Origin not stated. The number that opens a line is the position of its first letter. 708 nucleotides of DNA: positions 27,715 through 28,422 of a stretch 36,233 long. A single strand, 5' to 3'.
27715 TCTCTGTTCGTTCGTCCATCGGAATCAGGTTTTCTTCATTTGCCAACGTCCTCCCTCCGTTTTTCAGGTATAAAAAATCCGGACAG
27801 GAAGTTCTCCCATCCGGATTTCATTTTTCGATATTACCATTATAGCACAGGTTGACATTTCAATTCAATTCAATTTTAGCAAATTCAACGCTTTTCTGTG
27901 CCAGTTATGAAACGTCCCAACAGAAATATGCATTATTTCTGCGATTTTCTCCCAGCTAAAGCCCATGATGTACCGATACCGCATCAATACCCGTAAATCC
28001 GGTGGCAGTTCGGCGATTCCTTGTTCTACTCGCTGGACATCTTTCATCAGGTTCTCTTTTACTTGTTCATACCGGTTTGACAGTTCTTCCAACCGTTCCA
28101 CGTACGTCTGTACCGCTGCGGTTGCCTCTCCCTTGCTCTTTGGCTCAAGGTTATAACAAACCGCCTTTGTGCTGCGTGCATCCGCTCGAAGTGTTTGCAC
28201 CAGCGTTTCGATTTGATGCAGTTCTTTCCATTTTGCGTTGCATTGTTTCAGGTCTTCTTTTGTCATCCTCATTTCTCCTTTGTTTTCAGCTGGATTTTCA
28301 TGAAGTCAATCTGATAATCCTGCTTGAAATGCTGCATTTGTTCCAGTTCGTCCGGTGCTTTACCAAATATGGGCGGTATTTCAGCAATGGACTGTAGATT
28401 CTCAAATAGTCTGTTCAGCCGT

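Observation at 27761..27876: Late operon is entered through a consensus promoter that fires directly into a terminator: a lambda PR'-tR'-like antitermination checkpoint without any recognisable Q/N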

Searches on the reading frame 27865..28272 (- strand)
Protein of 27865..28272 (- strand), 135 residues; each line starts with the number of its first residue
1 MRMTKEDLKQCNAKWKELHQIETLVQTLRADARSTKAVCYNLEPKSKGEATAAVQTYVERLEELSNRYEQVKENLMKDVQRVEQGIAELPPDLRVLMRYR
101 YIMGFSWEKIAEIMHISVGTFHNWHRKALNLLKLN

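Call 6: search_protein_families(library=pfam, proteins=[window:27865-28272:-], max_evalue=0.01)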
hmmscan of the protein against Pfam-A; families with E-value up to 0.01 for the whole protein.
window:27865-28272:- (135 aa): 6 families
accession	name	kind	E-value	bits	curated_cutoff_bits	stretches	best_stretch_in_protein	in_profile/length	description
PF08281.18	Sigma70_r4_2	-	4.8e-11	42.6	25.7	1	81-130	3-52/54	Sigma-70, region 4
PF04545.22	Sigma70_r4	-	6e-06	26.1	24.1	1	86-133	2-49/50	Sigma-70, region 4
PF13384.12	HTH_23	-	0.00042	20.5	24.6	1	97-127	12-40/50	Homeodomain-like domain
PF01920.25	Prefoldin_2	-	0.00063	20.1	27.6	1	3-88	16-101/106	Prefoldin subunit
PF08822.17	DUF1804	-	0.0054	17.1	29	0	91-128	5-43/164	Protein of unknown function (DUF1804)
PF07374.17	DUF1492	-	0.0066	17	21.5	0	66-132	32-99/100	Protein of unknown function (DUF1492)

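Call 7: search_protein_families(library=phrogs, proteins=[window:27865-28272:-], max_evalue=0.001)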
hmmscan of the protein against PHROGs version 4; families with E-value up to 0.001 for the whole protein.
window:27865-28272:- (135 aa): 5 families
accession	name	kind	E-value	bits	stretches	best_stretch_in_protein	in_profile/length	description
phrog_36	-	transcription regulation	2.2e-23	84.1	1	1-132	53-183/220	transcriptional regulator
phrog_248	-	transcription regulation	8e-08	33.5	1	36-130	48-131/161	transcriptional activator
phrog_1740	-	transcription regulation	1.9e-07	31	1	78-133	158-213/567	RNA polymerase sigma factor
phrog_1058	-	unknown function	3.7e-06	28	1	24-132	20-127/134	-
phrog_756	-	DNA, RNA and nucleotide metabolism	0.00024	22.1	0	90-128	4-43/166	DNA binding protein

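Call 9: find_related_loci(query=window:27865-28272:-, collection=viral_contigs, flank=3000)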
Query window:27865-28272:- (135 aa) in viral_contigs; peptide patterns used: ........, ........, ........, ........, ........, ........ (x = any residue, [..] = any of these).
29 stretches matched a pattern; 16 encode a relative of the query (tblastn E <= 1e-3); 15 distinct loci.
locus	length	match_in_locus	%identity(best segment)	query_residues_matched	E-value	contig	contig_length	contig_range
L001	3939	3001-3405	99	1-135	5e-91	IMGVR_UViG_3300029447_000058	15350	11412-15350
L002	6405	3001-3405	99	1-135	5e-91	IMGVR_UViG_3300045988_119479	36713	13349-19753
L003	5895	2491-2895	99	1-135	5e-91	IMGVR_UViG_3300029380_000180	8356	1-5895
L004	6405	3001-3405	99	1-135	5e-91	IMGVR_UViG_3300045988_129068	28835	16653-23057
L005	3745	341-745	99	1-135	3e-90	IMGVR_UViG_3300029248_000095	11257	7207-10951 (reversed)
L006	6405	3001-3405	99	1-135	6e-90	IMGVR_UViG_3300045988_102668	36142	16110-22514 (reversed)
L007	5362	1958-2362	99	1-135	6e-90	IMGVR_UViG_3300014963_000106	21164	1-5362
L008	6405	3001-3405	99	1-135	6e-90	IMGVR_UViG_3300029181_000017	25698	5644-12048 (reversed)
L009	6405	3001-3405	99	1-135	6e-90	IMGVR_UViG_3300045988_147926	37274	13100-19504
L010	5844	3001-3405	99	1-135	6e-90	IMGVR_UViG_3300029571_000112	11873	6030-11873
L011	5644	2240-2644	98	1-135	3e-89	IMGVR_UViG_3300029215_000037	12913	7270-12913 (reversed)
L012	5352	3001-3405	67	1-135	1e-57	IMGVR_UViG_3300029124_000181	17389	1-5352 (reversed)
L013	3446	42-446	67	1-135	1e-57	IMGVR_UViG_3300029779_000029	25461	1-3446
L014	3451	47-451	67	1-135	1e-57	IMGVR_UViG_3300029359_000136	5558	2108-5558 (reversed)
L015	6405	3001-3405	99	1-135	5e-91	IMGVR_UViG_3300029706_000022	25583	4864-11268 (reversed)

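Call 12: find_homologous_proteins(query=window:27865-28272:-, max_evalue=0.001)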
Query window:27865-28272:- (135 aa): 64 proteins with E <= 0.001 among 77 candidates.
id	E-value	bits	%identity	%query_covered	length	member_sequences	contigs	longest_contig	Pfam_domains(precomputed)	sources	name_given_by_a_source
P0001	1.4e-79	282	98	97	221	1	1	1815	PF04545.23,PF08281.19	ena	-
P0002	5.4e-79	280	96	99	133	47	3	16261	PF04545.23,PF08281.19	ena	-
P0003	1.3e-65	237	81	99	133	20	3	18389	PF04545.23,PF08281.19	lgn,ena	-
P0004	3.0e-63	229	83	99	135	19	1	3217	-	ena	-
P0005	1.3e-59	218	85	99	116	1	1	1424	-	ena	-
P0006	3.2e-54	200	74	99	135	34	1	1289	-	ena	-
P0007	3.5e-54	200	73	99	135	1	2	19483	PF08281.19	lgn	-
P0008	4.5e-51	190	69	97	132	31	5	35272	PF04545.23,PF08281.19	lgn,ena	-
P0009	1.7e-50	188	74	99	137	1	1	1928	-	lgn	-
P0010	2.1e-49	185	66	99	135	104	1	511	-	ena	-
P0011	6.8e-49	183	72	97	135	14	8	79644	-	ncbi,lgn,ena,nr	ncbi:MAG: hypothetical protein UDQ47_04155 [Ruminococcus sp.]|nr:hypothetical protein [Ruminococcus 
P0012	3.3e-48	181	66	97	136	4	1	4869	PF04545.23,PF08281.19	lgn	-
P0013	9.0e-48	179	66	97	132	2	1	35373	PF04545.23,PF08281.19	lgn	-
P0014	1.7e-47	179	66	97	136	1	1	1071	PF04545.23,PF08281.19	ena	-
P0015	2.1e-47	178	70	97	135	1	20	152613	-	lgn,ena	-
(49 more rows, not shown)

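Call 15: find_related_loci(query=A1, collection=viral_contigs, flank=1500)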
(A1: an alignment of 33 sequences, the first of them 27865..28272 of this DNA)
Query A1 (135 aa) in viral_contigs; peptide patterns used: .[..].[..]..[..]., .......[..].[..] (x = any residue, [..] = any of these).
159 stretches matched a pattern; 41 encode a relative of the query (tblastn E <= 1e-3); 41 distinct loci.
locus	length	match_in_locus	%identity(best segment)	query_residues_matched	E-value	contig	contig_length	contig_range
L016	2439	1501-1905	99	1-135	5e-92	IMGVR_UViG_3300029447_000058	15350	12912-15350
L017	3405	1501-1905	99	1-135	8e-91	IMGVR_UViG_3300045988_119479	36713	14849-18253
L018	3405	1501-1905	99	1-135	8e-91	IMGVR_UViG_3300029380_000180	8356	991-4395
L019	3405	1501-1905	99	1-135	8e-91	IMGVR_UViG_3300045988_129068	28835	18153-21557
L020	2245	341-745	99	1-135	2e-91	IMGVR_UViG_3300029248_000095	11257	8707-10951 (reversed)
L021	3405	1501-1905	99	1-135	9e-90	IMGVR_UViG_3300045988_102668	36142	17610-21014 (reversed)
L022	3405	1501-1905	99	1-135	9e-90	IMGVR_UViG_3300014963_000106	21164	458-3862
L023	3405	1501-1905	99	1-135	9e-90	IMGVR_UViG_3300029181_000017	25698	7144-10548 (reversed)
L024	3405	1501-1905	99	1-135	9e-90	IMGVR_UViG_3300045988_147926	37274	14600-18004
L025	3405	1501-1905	99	1-135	9e-90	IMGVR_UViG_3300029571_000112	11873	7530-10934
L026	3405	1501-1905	98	1-135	5e-89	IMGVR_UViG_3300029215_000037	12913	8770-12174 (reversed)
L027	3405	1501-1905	67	1-135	2e-57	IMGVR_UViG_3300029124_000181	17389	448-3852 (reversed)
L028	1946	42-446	67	1-135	1e-57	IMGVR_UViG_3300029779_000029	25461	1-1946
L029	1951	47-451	67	1-135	1e-57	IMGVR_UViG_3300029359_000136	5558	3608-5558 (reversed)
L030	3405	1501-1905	67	1-135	3e-57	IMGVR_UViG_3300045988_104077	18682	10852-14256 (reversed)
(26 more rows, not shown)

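Call 16: find_related_loci(query=A1, collection=genome_contigs, flank=1500)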
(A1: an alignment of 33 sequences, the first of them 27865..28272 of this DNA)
Query A1 (135 aa) in genome_contigs; peptide patterns used: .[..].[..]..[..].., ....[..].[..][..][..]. (x = any residue, [..] = any of these).
196 stretches matched a pattern; 8 encode a relative of the query (tblastn E <= 1e-3); 8 distinct loci.
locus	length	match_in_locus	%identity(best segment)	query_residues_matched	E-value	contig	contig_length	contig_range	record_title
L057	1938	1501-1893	66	3-133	6e-57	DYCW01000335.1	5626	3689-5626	MAG TPA_asm: Ruminococcus sp. isolate HRGM_Genome_3873 HRGM_Genome_3873_335, whole genome shotgun sequence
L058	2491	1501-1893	60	3-133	5e-50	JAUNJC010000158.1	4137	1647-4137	MAG: Oscillospiraceae bacterium isolate S29M_St_33 NODE_7148_length_4137_cov_13.990691, whole genome shotgun sequence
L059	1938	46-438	52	3-133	3e-40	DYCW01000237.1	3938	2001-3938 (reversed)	MAG TPA_asm: Ruminococcus sp. isolate HRGM_Genome_3873 HRGM_Genome_3873_237, whole genome shotgun sequence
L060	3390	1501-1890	48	3-132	1e-34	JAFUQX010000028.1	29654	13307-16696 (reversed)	MAG: Ruminococcus sp. isolate RGIG4744 Roe_deer_Rectum.Co__c788031, whole genome shotgun sequence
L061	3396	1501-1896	40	1-132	6e-29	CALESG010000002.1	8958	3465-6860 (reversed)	MAG TPA_asm: uncultured Ruminococcus sp. isolate ERR318704_bin.130_CONCOCT_v1.1_MAG genome assembly, contig: ERZ1764584.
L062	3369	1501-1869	43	18-133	2e-23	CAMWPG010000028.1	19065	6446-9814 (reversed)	MAG TPA_asm: uncultured Ruminococcus sp. isolate SRR14411358_bin.7_metawrap_v1.3_MAG genome assembly, contig: NODE.267_l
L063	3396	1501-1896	41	3-134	4e-30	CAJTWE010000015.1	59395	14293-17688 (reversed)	MAG TPA_asm: uncultured Ruminococcus sp. isolate MGBC120363 genome assembly, contig: MGBC120363.15, whole genome shotgun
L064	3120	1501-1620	45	28-67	8e-6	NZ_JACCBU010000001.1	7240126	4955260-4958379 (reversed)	Microlunatus parietis strain DSM 22083 Ga0104592_01, whole genome shotgun sequence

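Call 19: search_dna_similar(query=window:27865-28272:-, collection=phages, mode=protein, max_evalue=0.001, max_rows=40, rows=spread)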
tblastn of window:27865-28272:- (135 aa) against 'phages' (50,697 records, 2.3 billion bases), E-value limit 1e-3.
Records with a match: 3; places in all: 3; records where one place covers at least 80% of the query: 2.
Best place of each record, by identity: <60% 3.
By first word of the organism name: Terrisporobacter 1; Bacteriophage 1; Streptococcus 1.
By host as written in the record: Terrisporobacter sp. COM 1; - 1; Streptococcus uberis C8329 1.
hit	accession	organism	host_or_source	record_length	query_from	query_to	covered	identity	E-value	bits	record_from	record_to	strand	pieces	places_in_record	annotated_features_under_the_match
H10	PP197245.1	Terrisporobacter phage TVCOM_ph1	Terrisporobacter sp. COM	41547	3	125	91%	30.1%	9e-6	49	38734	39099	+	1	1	transcriptional regulator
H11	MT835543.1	Bacteriophage sp.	human fecal samples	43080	17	130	84%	29.3%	1e-4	45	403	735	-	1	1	record has no annotation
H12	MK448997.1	Streptococcus phage Javan630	Streptococcus uberis C8329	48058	25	130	79%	27.2%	7e-5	47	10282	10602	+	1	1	hypothetical protein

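Call 44: predict_structure(alignment_id=A1)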
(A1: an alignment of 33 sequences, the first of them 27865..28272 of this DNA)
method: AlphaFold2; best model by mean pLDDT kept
length: 135 residues; sequences in the alignment: 33
mean_pLDDT: 86.2   pTM: 0.70
mean pLDDT of the five models: 86.2, 85.3, 84.6, 84.5, 81.2
residues with pLDDT >= 90: 94; 70-90: 22; 50-70: 11; < 50: 8
segments of 3 or more residues with pLDDT < 50: 37-44
pLDDT, mean of each block of 10 residues (from residue 1): 86 93 90 57 52 83 94 94 94 96 92 93 95 88
secondary structure, 60 per line:
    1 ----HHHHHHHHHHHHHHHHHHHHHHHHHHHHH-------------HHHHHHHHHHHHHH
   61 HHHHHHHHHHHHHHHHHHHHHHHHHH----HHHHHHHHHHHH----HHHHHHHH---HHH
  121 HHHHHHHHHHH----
elements in order: H5-33 H47-86 H91-102 H107-114 H118-131

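Call 46: search_solved_structures(query=A1, max_evalue=1)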
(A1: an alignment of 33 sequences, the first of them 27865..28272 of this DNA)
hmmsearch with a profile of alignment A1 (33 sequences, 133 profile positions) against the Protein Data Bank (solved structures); distinct sequences matched with E-value up to 1: 27.
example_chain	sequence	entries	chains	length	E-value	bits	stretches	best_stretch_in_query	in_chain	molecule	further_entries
2h27_A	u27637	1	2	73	0.00028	24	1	78-121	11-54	RNA polymerase Sigma E factor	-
6jhe_A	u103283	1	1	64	0.00086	22.4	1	79-124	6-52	ECF RNA polymerase sigma factor SigW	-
1or7_A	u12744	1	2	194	0.0012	22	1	78-121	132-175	RNA polymerase sigma-E factor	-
6jbq_F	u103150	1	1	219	0.0014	21.7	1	78-120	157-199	ECF RNA polymerase sigma-E factor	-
6in7_B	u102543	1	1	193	0.0038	20.3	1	69-121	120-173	RNA polymerase sigma-H factor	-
8z6g_B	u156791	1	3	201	0.004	20.3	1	69-121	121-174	RNA polymerase sigma factor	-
5wuq_A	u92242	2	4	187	0.0058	19.8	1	78-124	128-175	ECF RNA polymerase sigma factor SigW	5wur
1l0o_C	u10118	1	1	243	0.0063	19.6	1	76-130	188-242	sigma factor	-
8jzt_A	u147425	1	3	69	0.014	18.5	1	84-132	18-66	RNA polymerase sigma factor SigF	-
6pmi_F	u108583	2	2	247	0.016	18.3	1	78-131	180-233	RNA polymerase sigma factor FliA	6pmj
6pfj_A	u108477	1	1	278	0.032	17.4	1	79-131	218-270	RNA polymerase sigma factor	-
9wsf_A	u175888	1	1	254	0.038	17.1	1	77-130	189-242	RNA polymerase sigma factor FliA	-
9wsm_F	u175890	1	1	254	0.038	17.1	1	77-130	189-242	RNA polymerase sigma factor FliA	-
5zx2_F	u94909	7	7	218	0.05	16.7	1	79-124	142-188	ECF RNA polymerase sigma factor SigH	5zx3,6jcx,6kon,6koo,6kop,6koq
6pfv_A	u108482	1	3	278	0.051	16.7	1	79-131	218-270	RNA polymerase sigma factor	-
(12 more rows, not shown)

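Call 47: fold_search(model_id=the predicted structure, library=pdb)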
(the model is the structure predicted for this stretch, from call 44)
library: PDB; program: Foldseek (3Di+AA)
matches with E <= 10: 539; with E <= 0.001: 0
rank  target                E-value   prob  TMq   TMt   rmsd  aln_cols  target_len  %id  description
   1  5wuq_B                2.5e-02  0.98  0.35  0.31  18.4       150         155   16  Crystal structure of SigW in complex with its anti-sigma RsiW, a zinc binding form (released 2017-03-29)
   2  6koq_F                2.6e-02  0.94  0.35  0.32  25.3       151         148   18  Mycobacterium tuberculosis initial transcription complex comprising sigma H and 5'-OH RNA of 10 nt (released 2020-03-11)
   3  6kop_F                3.6e-02  0.93  0.35  0.30  25.3       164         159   18  Mycobacterium tuberculosis initial transcription complex comprising sigma H and 5'-OH RNA of 9 nt (released 2020-03-11)
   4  1or7_B                4.3e-02  0.98  0.36  0.30  13.3       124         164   22  Crystal Structure of Escherichia coli sigmaE with the Cytoplasmic Domain of its Anti-sigma RseA (released 2003-04-15)
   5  2h27_D                5.3e-02  1.00  0.36  0.68   3.4        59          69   30  Crystal Structure of Escherichia coli SigmaE Region 4 Bound to its-35 Element DNA (released 2006-08-22)
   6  6dxo_A                5.3e-02  0.98  0.37  0.36  16.2       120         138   18  1.8 A structure of RsbN-BldN complex. (released 2018-07-11)
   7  5wur_A                5.3e-02  0.95  0.36  0.31  15.9       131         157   19  Crystal structure of SigW in complex with its anti-sigma RsiW, an oxdized form (released 2017-03-29)
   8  2h27_A                5.7e-02  1.00  0.36  0.66   3.5        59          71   30  Crystal Structure of Escherichia coli SigmaE Region 4 Bound to its-35 Element DNA (released 2006-08-22)
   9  5wuq_A                6.3e-02  0.95  0.35  0.30  17.8       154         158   18  Crystal structure of SigW in complex with its anti-sigma RsiW, a zinc binding form (released 2017-03-29)
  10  9m9e_F                6.7e-02  0.97  0.36  0.28  16.6       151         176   14  Structural Basis of Pausing During Transcription Initiation in Mycobacterium tuberculosis (released 2026-01-14)
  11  6dv9_F                7.5e-02  0.97  0.37  0.29  20.9       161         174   16  Crystal structure of Mycobacterium tuberculosis transcription initiation complex(ECF sigma factor L) containing 5nt RN (released 2019-02-20)
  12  8z6g_D                7.5e-02  0.93  0.35  0.29  15.9       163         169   20  the AlgU-MucAcyto complex structure in Pseudomonas aeruginosa (released 2024-05-08)
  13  3hug_E                7.9e-02  1.00  0.37  0.65   3.9        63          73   25  Crystal structure of Mycobacterium tuberculosis anti-sigma factor RslA in complex with -35 promoter binding domain of  (released 2010-03-02)
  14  3hug_G                7.9e-02  1.00  0.37  0.64   4.4        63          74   24  Crystal structure of Mycobacterium tuberculosis anti-sigma factor RslA in complex with -35 promoter binding domain of  (released 2010-03-02)
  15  6jbq_F                7.9e-02  0.95  0.35  0.26  19.3       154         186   19  CryoEM structure of Escherichia coli sigmaE transcription initiation complex containing 5nt of RNA (released 2019-05-29)
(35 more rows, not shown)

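Call 48: get_annotated_region(hit=H10, flank=1500)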
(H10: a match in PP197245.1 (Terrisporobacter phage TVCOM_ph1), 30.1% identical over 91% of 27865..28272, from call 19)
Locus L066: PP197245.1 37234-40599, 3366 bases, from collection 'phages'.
description: Terrisporobacter phage TVCOM_ph1, complete genome.
organism: Terrisporobacter phage TVCOM_ph1 (NCBI taxid 3141809)
taxonomy: Viruses
host: Terrisporobacter sp. COM; source: culture supernatant; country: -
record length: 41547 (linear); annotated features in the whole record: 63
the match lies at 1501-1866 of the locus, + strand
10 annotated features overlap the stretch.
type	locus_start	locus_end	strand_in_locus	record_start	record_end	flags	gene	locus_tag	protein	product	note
CDS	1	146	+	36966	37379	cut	-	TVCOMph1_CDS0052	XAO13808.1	Holliday junction resolvase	-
CDS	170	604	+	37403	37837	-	-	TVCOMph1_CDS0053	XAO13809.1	single strand DNA binding protein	-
CDS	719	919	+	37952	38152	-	-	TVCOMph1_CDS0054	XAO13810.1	hypothetical protein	-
CDS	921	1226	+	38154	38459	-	-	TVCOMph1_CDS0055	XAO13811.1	nucleoside triphosphate pyrophosphohydrolase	-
CDS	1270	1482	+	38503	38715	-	-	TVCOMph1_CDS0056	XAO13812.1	hypothetical protein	-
CDS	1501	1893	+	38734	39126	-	-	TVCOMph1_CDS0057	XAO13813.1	transcriptional regulator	-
CDS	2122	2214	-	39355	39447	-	-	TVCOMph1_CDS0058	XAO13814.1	hypothetical protein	-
CDS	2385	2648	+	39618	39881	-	-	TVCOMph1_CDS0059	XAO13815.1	hypothetical protein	-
CDS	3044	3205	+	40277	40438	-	-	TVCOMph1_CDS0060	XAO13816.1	hypothetical protein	-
CDS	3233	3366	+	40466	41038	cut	-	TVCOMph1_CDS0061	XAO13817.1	DNA binding protein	-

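Call 49: get_annotated_region(hit=H12, flank=1500)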
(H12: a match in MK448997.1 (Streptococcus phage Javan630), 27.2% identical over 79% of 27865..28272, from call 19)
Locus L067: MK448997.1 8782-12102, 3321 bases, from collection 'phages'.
description: Streptococcus phage Javan630, complete genome.
organism: Streptococcus phage Javan630 (NCBI taxid 2548289)
taxonomy: Viruses; Duplodnaviria; Heunggongvirae; Uroviricota; Caudoviricetes
host: Streptococcus uberis C8329; source: -; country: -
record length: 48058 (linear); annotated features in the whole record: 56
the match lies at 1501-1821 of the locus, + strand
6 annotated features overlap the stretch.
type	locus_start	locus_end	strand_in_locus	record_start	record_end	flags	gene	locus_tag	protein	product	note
CDS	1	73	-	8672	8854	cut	-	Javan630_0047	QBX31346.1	hypothetical protein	-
CDS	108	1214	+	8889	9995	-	-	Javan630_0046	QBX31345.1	DNA helicase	-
CDS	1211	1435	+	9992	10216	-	-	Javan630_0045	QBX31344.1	hypothetical protein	-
CDS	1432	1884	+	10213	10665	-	-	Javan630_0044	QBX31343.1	hypothetical protein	-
CDS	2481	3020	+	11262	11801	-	-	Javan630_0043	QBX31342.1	hypothetical protein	FIG00519798: hypothetical protein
CDS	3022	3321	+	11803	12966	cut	-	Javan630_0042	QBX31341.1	S-adenosylmethionine synthetase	-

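Call 77: search_protein_families(library=ncbifam, proteins=[window:27865-28272:-], max_evalue=0.1)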
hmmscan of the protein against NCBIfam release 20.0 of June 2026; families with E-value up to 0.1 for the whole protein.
window:27865-28272:- (135 aa): 50 families (the best 25 are shown)
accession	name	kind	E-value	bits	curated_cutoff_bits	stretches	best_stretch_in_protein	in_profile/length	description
TIGR02937.1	sigma70-ECF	superfamily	1.6e-09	37.6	42.9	1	35-133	85-162/165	sigma-70 family RNA polymerase sigma factor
NF009195.0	PRK12543.1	subfamily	4.1e-07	29.7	197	1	71-133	111-175/192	RNA polymerase sigma factor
NF009172.0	PRK12519.1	subfamily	6.1e-07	29.2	222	1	76-133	129-186/194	RNA polymerase sigma factor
TIGR02985.1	Sig70_bacteroi1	subfamily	6.4e-07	29.7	126.4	1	53-133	76-159/162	RNA polymerase sigma-70 factor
TIGR02939.1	RpoE_Sigma70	equivalog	2.5e-06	27.7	236.15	1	59-122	111-172/190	RNA polymerase sigma factor RpoE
NF058625.1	sigma_PG0214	equivalog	5e-06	26.3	130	1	15-118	43-143/170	GFO_1088 family ECF-type sigma factor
TIGR02989.1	Sig-70_gvs1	subfamily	9.7e-06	25.6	124.55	1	47-126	69-148/158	RNA polymerase sigma-70 factor, Rhodopirellula/Verrucomicrobium family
TIGR02983.1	SigE-fam_strep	subfamily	1e-05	25.5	141.55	1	73-133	95-155/162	SigE family RNA polymerase sigma factor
NF009186.0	PRK12534.1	equivalog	2.1e-05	24.4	267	1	76-133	125-182/187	RNA polymerase sigma factor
NF007223.0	PRK09641.1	equivalog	3.1e-05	23.9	209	1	42-122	94-170/187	RNA polymerase sigma factor SigW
NF009189.0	PRK12537.1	equivalog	5.5e-05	22.8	261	1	72-132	117-177/182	RNA polymerase sigma factor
NF007216.0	PRK09638.1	equivalog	6.3e-05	22.8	194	1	75-132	113-170/180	RNA polymerase sigma factor SigY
TIGR02948.1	SigW_bacill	equivalog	0.00012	22.2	243.1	1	36-123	88-171/187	RNA polymerase sigma factor SigW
NF010500.0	PRK13919.1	subfamily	0.00019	21.6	226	1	73-133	120-180/186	putative RNA polymerase sigma E protein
TIGR02999.1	Sig-70_X6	subfamily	0.00019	21.4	126.15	1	62-126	108-172/183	ECF-type sigma factor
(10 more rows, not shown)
